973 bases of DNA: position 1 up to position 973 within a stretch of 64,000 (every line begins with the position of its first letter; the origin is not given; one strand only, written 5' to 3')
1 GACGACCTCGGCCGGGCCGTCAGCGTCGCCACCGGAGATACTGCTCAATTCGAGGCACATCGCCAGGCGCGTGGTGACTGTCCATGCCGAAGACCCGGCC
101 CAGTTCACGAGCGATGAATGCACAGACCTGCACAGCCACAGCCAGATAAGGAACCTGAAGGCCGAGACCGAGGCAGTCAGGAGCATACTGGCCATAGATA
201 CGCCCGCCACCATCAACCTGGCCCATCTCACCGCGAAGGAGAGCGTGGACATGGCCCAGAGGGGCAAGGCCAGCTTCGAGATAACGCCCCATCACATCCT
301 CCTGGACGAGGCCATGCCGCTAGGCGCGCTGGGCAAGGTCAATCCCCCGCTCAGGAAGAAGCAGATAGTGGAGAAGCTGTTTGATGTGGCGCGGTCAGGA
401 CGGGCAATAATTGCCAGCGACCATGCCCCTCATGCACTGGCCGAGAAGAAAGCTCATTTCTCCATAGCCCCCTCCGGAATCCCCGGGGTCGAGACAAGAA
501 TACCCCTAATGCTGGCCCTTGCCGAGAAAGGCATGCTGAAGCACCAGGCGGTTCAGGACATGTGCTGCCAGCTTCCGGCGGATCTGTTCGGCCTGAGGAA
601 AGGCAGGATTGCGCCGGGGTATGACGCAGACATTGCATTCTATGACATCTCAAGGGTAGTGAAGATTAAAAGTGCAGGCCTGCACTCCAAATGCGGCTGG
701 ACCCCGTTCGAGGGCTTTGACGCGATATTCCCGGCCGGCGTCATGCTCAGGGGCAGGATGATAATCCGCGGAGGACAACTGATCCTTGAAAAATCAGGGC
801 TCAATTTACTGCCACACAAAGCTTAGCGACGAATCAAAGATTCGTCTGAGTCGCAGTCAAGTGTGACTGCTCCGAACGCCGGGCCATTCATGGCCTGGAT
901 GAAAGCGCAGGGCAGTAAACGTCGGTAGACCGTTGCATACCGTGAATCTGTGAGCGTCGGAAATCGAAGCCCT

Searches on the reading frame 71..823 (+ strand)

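Call 14: search_protein_families(library=pfam, proteins=[window:71-823:+], max_evalue=0.0001)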
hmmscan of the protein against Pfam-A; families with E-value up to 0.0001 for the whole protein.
window:71-823:+ (251 aa): 1 family
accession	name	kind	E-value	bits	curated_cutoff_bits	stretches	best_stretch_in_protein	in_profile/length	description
PF01979.26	Amidohydro_1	-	1.2e-06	28.5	25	1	113-193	246-320/345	Amidohydrolase family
